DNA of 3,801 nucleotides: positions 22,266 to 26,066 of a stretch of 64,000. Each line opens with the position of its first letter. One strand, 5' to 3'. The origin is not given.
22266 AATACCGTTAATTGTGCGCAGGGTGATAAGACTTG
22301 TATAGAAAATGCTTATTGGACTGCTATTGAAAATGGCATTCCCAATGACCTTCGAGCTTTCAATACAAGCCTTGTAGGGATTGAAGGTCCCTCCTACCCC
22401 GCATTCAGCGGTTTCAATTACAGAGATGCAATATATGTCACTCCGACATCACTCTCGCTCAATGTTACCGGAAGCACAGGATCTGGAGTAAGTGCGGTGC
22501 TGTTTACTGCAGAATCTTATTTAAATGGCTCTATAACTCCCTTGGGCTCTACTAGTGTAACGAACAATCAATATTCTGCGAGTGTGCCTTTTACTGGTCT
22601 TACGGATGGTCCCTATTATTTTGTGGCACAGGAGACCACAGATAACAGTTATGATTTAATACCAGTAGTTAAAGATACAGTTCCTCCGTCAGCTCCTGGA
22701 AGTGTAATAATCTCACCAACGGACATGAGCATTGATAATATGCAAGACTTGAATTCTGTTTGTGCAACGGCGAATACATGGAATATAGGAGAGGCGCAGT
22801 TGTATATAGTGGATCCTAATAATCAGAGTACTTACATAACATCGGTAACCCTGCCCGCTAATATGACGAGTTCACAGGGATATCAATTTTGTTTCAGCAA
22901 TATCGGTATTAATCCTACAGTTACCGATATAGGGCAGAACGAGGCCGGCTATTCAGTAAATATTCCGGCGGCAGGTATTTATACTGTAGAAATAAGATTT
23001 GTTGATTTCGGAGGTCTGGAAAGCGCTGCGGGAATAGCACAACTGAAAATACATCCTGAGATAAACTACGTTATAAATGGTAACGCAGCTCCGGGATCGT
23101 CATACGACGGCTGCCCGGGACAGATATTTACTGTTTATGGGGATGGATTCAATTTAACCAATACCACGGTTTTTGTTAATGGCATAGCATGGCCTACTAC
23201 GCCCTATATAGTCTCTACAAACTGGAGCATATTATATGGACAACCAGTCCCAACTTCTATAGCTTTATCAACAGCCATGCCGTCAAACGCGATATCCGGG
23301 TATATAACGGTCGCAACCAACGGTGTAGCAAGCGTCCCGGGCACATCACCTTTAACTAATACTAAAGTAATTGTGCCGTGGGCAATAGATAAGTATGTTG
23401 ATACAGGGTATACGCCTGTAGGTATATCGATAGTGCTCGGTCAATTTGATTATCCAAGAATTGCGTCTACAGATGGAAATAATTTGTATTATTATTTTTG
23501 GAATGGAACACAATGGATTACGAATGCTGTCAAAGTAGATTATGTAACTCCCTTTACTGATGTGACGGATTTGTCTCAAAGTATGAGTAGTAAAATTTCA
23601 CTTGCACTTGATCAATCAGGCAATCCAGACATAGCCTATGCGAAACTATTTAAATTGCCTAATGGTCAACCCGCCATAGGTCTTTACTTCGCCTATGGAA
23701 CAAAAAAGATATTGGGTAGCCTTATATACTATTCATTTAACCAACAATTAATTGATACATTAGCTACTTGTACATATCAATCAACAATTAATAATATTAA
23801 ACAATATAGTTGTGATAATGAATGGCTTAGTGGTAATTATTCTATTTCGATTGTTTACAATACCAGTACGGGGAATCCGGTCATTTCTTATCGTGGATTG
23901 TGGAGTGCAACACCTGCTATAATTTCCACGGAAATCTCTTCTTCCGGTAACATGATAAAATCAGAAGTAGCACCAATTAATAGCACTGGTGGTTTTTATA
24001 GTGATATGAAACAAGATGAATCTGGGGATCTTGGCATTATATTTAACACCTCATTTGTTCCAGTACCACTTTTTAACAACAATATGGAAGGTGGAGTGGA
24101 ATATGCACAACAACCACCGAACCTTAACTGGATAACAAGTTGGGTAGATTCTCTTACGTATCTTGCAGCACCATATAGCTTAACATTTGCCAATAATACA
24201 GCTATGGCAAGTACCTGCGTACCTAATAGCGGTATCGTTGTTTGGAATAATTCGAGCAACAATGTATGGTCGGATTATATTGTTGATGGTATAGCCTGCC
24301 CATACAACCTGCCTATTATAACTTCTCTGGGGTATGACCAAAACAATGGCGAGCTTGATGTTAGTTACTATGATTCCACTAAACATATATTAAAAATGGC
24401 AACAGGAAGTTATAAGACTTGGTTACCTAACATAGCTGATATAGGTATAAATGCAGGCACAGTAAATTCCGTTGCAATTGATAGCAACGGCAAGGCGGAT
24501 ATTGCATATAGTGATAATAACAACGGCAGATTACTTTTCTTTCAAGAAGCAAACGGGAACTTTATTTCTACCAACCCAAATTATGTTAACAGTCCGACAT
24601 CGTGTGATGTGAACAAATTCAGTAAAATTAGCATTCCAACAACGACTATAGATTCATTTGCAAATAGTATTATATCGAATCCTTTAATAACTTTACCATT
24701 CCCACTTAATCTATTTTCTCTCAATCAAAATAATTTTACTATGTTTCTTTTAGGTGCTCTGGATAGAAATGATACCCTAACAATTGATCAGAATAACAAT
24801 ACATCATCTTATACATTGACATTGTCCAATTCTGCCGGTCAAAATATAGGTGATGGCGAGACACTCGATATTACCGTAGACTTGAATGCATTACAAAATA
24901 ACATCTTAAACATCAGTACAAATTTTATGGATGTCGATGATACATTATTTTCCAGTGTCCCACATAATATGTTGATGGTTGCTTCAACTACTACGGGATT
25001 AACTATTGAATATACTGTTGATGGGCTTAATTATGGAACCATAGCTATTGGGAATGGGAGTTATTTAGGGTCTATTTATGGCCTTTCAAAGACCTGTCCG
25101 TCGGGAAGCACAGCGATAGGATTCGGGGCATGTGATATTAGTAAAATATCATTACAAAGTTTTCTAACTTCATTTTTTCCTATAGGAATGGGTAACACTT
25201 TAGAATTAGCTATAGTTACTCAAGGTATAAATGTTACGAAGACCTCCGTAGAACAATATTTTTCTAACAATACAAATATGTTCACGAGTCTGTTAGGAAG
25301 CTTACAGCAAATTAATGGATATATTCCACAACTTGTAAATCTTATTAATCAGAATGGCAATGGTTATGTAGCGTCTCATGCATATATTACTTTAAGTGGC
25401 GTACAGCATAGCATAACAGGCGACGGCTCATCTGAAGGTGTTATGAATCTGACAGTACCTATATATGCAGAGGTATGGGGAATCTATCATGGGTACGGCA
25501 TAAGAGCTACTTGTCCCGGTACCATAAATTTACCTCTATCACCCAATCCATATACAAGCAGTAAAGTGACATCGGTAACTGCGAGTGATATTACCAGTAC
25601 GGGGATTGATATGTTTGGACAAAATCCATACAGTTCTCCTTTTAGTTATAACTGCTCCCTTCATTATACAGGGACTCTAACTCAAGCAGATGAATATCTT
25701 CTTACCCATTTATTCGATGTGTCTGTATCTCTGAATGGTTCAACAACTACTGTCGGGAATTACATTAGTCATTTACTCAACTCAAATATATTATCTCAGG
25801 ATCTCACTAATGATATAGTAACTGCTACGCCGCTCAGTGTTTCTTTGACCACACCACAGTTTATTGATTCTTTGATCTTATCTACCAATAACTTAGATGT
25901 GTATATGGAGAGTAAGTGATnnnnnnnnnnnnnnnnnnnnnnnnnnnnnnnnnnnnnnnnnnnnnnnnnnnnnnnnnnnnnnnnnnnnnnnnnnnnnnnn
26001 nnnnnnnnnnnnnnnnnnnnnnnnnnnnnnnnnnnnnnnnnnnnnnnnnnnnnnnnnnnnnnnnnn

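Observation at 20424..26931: Tightly coupled operon of three exported proteins: HEAT-repeat protein, 1546-aa giant, 7-bladed NHL lipoprotein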

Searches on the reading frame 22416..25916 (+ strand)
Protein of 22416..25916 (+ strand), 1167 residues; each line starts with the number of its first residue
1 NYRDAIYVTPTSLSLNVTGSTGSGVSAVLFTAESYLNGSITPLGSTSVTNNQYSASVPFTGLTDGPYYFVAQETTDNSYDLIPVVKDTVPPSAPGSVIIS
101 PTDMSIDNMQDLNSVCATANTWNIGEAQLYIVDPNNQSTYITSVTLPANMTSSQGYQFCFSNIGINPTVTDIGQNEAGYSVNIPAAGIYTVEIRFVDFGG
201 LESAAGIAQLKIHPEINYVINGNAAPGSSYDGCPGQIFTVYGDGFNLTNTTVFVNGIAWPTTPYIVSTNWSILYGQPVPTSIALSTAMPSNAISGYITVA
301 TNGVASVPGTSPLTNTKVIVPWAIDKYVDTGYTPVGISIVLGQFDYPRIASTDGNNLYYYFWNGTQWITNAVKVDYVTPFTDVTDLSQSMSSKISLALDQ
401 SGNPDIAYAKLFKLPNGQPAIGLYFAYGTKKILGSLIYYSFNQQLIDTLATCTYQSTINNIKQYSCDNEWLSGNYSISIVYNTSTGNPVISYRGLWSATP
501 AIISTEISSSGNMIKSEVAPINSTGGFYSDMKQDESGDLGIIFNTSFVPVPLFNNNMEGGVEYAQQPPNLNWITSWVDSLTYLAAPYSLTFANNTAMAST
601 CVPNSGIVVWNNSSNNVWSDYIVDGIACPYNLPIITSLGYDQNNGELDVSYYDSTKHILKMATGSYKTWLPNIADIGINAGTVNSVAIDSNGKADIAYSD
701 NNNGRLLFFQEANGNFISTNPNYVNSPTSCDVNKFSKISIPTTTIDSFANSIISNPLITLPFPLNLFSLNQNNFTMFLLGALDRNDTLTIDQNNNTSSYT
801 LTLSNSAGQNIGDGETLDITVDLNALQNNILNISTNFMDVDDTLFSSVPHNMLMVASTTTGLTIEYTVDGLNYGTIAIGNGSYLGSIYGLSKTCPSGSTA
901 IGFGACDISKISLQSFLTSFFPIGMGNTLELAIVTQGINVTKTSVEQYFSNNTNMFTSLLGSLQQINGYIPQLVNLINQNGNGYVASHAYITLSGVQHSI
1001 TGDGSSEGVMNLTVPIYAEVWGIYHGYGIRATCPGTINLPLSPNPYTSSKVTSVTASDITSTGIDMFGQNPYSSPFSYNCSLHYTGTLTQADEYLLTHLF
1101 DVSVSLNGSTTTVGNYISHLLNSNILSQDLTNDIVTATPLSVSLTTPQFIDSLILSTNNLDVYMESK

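Call 55: search_protein_representatives(alignment_id=A4)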
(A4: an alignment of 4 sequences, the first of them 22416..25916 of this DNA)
Query: 4 sequences, 1182 profile positions. Proteins with E-value up to 0.001 (for the whole library): 4197; up to 1e-10: 1213; up to 1e-30: 43. The best 150 are listed.
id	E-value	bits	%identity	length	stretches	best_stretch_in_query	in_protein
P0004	0.0e+00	2110.6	-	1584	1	1-1182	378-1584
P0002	0.0e+00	1444.4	-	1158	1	1-793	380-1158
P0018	1.6e-140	486.5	-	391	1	791-1182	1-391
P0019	6.1e-74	266.0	-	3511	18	626-753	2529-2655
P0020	2.4e-55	204.4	-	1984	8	627-725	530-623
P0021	1.8e-49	184.9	-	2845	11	647-734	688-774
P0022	7.3e-48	179.6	-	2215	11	650-731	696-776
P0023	5.9e-47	176.6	-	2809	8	626-729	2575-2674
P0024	1.1e-46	175.7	-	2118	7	658-733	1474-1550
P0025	2.4e-43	164.6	-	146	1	1037-1181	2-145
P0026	8.3e-43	162.8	-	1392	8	631-733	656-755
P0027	2.2e-42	161.5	-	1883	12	532-730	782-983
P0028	4.2e-39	150.6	-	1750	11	634-724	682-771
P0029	6.0e-39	150.1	-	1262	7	648-724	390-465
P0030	7.5e-39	149.7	-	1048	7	583-722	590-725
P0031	3.1e-37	144.4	-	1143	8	626-723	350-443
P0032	4.2e-37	144.0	-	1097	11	625-732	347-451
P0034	7.0e-37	143.2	-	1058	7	625-755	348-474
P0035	2.1e-36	141.7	-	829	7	626-754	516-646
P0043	4.6e-34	133.9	-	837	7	632-713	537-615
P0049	3.6e-33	130.9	-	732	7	570-733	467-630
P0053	4.0e-32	127.4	-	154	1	1044-1181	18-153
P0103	8.8e-25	103.1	-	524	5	659-721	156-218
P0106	1.2e-24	102.6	-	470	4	629-731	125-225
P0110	2.6e-24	101.6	-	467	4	631-722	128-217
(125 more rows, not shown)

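Call 56: search_protein_families(library=pfam, proteins=[P0030, P0031, P0032, P0034, P0035, P0043, P0049, P0106, P0110, P0103], max_evalue=0.001)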
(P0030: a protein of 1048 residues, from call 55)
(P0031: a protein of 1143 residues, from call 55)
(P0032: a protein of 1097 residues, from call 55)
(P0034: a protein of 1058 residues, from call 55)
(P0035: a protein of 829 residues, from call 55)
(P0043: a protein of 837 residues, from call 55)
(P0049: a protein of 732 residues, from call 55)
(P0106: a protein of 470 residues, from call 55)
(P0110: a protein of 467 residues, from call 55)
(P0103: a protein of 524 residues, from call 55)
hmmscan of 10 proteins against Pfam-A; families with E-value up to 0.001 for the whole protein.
P0030 (1048 aa): 2 families
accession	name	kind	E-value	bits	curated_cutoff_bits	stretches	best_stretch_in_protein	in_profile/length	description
PF15892.11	BNR_4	-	3.7e-17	63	27.3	0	37-81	222-270/272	BNR repeat-containing family member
PF13860.13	FlgD_ig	-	1.6e-08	34.8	27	1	984-1036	24-76/79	FlgD Ig-like domain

P0031 (1143 aa): 5 families
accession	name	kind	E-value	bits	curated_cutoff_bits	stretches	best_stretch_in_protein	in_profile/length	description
PF18911.6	PKD_4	-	9.1e-40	135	27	3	785-868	1-80/85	PKD domain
PF00801.26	PKD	-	4.7e-33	113.5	23.5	3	797-866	10-75/80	PKD domain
PF22352.2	K319L-like_PKD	-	5.2e-06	26.8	27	1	803-872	13-84/84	K319L-like, PKD domain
PF05593.20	RHS_repeat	-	0.00011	23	22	1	35-72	1-37/38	RHS Repeat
PF15418.12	DUF4625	-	0.00019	22.2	27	0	846-872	104-130/131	Domain of unknown function (DUF4625)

P0032 (1097 aa): 1 family
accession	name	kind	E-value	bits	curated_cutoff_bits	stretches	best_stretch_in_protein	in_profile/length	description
PF18998.6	Flg_new_2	-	1e-30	106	23.6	4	936-1003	2-69/73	Divergent InlB B-repeat domain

P0034 (1058 aa): 4 families
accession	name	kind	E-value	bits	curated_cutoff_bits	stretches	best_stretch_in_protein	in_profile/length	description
PF19190.6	BACON_2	-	1.4e-19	70.3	25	3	685-755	3-79/94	Viral BACON domain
PF13004.13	BACON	-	3.4e-16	59.4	25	3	883-936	2-61/61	Putative binding domain, N-terminal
PF15892.11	BNR_4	-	2.4e-11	44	27.3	0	541-590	211-264/272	BNR repeat-containing family member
PF07705.17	CARDB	-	8.1e-11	42.5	22.7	1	943-1049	2-98/101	CARDB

P0035 (829 aa): 2 families
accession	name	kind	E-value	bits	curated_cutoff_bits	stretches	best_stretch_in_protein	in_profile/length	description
PF15892.11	BNR_4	-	2.7e-12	47.1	27.3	0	346-383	227-266/272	BNR repeat-containing family member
PF08904.16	EipB_like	-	8.2e-05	22.7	25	0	199-264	141-207/249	EipB-like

P0043 (837 aa): 1 family
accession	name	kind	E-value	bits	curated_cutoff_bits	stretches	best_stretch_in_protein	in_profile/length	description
PF15892.11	BNR_4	-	6.5e-12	45.8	27.3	0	749-784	227-266/272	BNR repeat-containing family member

P0049 (732 aa): 0 families

P0106 (470 aa): 3 families
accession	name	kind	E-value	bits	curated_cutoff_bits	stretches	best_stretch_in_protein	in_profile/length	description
PF15892.11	BNR_4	-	1.1e-09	38.5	27.3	0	96-132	228-268/272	BNR repeat-containing family member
PF13860.13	FlgD_ig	-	0.00014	22.2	27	1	399-449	15-69/79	FlgD Ig-like domain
PF18962.6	Por_Secre_tail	-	0.00025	21.7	27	1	387-422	1-35/75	Secretion system C-terminal sorting domain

P0110 (467 aa): 5 families
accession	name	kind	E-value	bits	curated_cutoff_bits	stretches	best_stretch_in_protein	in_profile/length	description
PF15892.11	BNR_4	-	3.2e-19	69.8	27.3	0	105-181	194-267/272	BNR repeat-containing family member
PF18911.6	PKD_4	-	3.5e-15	56.2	27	1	33-119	3-84/85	PKD domain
PF00801.26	PKD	-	8.3e-11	42.2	23.5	1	46-114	12-75/80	PKD domain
PF11113.13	Phage_head_chap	-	1.3e-05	25.7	25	0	248-277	8-37/56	Head assembly gene product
PF11141.13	DUF2914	-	0.00065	19.8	23.6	0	174-189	39-54/62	Protein of unknown function (DUF2914)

P0103 (524 aa): 0 families

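Call 77: list_cluster_members(proteins=[P0019, P0020, P0021, P0022, P0026, P0030, P0035, P0049, P0106, P0110])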
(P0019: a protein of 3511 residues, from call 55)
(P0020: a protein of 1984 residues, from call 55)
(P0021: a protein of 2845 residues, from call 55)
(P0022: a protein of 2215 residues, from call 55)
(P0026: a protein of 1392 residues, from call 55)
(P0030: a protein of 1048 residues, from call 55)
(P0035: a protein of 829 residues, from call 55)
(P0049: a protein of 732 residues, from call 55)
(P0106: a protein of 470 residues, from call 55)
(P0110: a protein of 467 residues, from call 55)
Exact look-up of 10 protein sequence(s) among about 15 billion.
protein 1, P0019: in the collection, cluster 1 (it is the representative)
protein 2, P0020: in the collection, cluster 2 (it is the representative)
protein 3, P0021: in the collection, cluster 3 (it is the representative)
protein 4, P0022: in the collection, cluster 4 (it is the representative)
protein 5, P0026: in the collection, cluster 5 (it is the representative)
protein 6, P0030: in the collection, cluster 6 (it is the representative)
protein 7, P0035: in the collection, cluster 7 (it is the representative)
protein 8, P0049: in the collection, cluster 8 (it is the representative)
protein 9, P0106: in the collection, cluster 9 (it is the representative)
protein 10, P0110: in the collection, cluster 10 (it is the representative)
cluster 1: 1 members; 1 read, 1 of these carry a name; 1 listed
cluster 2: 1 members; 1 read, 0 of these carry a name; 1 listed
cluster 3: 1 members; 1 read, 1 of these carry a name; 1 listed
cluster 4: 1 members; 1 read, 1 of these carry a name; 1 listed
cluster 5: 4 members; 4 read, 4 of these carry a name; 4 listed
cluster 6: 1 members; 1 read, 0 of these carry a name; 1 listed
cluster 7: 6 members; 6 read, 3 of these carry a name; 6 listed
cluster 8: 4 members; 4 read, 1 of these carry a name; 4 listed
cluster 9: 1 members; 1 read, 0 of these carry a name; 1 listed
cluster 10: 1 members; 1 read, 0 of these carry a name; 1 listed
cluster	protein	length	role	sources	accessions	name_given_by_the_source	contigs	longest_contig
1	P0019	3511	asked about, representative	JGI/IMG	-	hypothetical protein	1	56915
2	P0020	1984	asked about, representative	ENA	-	-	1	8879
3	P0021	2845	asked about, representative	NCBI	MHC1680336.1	MAG: fibronectin type III domain-containing protein [Methanomassiliicoccales archaeon]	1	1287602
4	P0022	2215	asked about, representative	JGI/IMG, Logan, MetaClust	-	\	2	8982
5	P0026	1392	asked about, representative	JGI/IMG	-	hypothetical protein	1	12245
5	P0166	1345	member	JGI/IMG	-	hypothetical protein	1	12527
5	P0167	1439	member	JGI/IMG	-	hypothetical protein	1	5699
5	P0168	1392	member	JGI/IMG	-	hypothetical protein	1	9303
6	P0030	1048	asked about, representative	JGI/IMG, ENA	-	-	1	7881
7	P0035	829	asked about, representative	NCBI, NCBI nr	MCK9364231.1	MAG: BNR repeat-containing protein [Syntrophales bacterium] | BNR repeat-containing protein [Syntrophales bacterium]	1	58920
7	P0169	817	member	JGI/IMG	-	hypothetical protein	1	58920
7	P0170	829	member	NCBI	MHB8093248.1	MAG: CFI-box-CTERM domain-containing protein [Syntrophales bacterium]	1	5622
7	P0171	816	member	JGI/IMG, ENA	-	-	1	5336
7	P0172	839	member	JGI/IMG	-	-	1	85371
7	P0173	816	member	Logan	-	-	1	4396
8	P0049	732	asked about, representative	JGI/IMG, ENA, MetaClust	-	\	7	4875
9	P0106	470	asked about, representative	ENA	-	-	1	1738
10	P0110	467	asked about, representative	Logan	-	-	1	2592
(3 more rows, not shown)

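Call 88: find_encoding_contigs(protein=P0018, flank=10000, max_places=3)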
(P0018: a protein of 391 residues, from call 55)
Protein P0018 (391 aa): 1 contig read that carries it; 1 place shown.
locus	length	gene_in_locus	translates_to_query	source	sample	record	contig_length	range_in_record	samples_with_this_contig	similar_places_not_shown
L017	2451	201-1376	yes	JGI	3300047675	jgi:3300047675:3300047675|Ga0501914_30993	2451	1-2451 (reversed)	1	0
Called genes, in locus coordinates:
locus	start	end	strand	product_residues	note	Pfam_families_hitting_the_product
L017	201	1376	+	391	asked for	-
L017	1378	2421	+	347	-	-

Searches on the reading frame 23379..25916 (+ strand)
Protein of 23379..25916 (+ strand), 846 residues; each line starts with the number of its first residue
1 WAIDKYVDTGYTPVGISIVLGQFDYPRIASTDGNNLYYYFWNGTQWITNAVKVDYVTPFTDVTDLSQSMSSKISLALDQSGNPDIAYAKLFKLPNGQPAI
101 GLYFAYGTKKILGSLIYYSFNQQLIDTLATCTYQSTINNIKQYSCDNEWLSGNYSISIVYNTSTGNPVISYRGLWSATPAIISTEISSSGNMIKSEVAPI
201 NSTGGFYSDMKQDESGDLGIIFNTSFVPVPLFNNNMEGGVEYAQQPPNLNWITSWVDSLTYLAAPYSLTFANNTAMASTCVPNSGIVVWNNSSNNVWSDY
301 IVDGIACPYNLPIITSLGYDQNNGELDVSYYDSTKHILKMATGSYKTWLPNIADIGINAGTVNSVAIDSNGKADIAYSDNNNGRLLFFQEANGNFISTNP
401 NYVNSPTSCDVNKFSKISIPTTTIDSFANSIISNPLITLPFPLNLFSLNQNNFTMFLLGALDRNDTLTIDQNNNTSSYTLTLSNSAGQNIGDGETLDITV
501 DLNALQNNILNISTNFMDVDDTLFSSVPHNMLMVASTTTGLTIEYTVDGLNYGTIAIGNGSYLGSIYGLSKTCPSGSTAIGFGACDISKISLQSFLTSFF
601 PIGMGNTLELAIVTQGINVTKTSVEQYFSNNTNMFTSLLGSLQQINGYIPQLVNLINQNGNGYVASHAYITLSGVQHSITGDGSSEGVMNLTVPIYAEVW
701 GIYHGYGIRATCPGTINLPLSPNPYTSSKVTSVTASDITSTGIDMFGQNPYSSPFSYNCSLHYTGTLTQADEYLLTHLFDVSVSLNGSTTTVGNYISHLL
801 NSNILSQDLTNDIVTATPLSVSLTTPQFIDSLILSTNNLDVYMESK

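Call 42: predict_structure(alignment_id=A3)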
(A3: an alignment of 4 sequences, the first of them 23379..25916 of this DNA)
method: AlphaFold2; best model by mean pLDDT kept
length: 846 residues; sequences in the alignment: 4
mean_pLDDT: 35.1   pTM: 0.34
mean pLDDT of the five models: 35.1, 33.1, 32.5, 30.3, 30.2
residues with pLDDT >= 90: 0; 70-90: 47; 50-70: 104; < 50: 695
segments of 3 or more residues with pLDDT < 50: 1-14, 21-24, 50-71, 147-153, 199-846
pLDDT, mean of each block of 10 residues (from residue 1): 38 52 52 63 56 39 38 66 74 72 76 60 75 65 55 57 69 61 69 57 37 36 29 26 32 27 23 26 28 27 26 29 33 35 25 22 26 30 28 26 22 22 30 30 25 25 28 32 32 26 25 19 24 29 31 31 30 44 40 44 28 25 30 30 24 24 23 25 27 27 26 29 27 28 25 24 21 18 21 24 24 23 23 24 21
secondary structure, 60 per line:
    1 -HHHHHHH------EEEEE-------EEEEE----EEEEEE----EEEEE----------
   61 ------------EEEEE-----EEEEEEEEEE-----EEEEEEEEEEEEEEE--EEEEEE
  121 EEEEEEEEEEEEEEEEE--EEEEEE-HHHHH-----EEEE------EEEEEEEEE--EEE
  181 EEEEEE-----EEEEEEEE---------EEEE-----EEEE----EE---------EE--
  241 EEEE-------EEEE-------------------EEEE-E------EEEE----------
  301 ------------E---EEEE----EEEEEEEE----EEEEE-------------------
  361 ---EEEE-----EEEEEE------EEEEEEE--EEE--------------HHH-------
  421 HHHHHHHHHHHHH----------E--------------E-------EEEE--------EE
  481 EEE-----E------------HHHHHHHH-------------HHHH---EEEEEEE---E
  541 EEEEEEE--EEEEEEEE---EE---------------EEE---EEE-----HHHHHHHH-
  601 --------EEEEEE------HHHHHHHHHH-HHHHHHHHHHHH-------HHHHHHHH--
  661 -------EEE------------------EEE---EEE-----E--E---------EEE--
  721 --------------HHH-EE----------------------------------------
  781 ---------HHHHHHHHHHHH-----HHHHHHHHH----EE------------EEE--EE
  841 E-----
elements in order (helices of 4 or more, strands of 3 or more residues): H2-8 E15-19 E27-31 E36-41 E46-50 E73-77 E83-92 E98-112 E115-137 E140-145 H147-151 E157-160 E167-175 E178-186 E192-199 E209-212 E218-221 E241-244 E252-255 E275-278 E287-290 E317-320 E325-332 E337-341 E364-367 E373-378 E385-391 E394-396 H421-433 E467-470 E479-483 H502-509 H523-526 E530-536 E540-547 E550-557 E578-580 E584-586 H592-599 E609-614 H621-630 H632-643 H651-658 E668-670 E689-691 E695-697 E716-718 H790-801 H807-815 E834-836 E839-841

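Call 51: fold_search(model_id=the predicted structure, library=pdb)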
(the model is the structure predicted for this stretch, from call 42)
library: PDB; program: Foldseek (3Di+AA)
matches with E <= 10: 805; with E <= 0.001: 25
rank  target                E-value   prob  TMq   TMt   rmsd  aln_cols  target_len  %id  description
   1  5c9l                  2.0e-05  1.00  0.16  0.31  11.7       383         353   10  Crystal structure of native PLL lectin from Photorhabdus luminescens at 1.65 A resolution (released 2016-10-19)
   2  3byj                  4.3e-05  1.00  0.17  0.29  12.6       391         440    9  Crystal structure of B. subtilis levansucrase mutant D86A (released 2008-02-12)
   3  8fjp_A                1.0e-04  0.75  0.10  0.04  28.0       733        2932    9  Cryo-EM structure of native mosquito salivary gland surface protein 1 (SGS1) (released 2023-03-01)
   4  3om7_A                1.2e-04  1.00  0.16  0.26  13.2       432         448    8  Crystal structure of B. megaterium levansucrase mutant Y247W (released 2011-03-23)
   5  1pt2_A                1.3e-04  1.00  0.16  0.27  14.1       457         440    8  Crystal structure of levansucrase (E342A) complexed with sucrose (released 2003-10-14)
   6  2yfr                  1.3e-04  1.00  0.16  0.24   9.6       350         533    8  Crystal structure of inulosucrase from Lactobacillus johnsonii NCC533 (released 2011-08-03)
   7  6pwq_B                1.5e-04  1.00  0.18  0.30  11.6       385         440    8  Crystal structure of Levansucrase from Bacillus subtilis mutant S164A at 2.6 A (released 2020-07-22)
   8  8xvp_B                1.5e-04  1.00  0.16  0.25   8.4       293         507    9  Crystal structure of inulosucrase from Lactobacillus reuteri 121 (released 2025-01-22)
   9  3byk                  1.6e-04  1.00  0.16  0.27  15.6       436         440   10  Crystal structure of B. subtilis levansucrase mutant D247A (released 2008-02-12)
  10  8uws_B                1.8e-04  1.00  0.18  0.26  15.6       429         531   10  Cryo-EM structure of an Enterobacter GH43 Beta-Xylosidase: EcXyl43 (released 2024-05-15)
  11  6vhq_A                2.2e-04  1.00  0.18  0.30  11.6       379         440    9  Crystal structure of Bacillus subtilis levansucrase (D86A/E342A) in complex with oligosaccharides (released 2021-01-13)
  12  4xe9                  2.3e-04  0.99  0.14  0.18  18.9       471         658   12  Crystal structure of the NanB sialidase from Streptococcus pneumoniae in complex with Optactin (released 2016-01-13)
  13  1oyg                  2.4e-04  1.00  0.16  0.28  12.5       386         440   10  Crystal structure of Bacillus subtilis levansucrase (released 2003-10-14)
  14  8xvr_A                2.4e-04  1.00  0.18  0.26  13.7       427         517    9  Crystal structure of inulosucrase from Lactobacillus reuteri 121 mutant R544W (released 2025-01-22)
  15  3om5_A                2.9e-04  1.00  0.18  0.30  12.6       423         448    8  Crystal structure of B. megaterium levansucrase mutant N252A (released 2011-03-23)
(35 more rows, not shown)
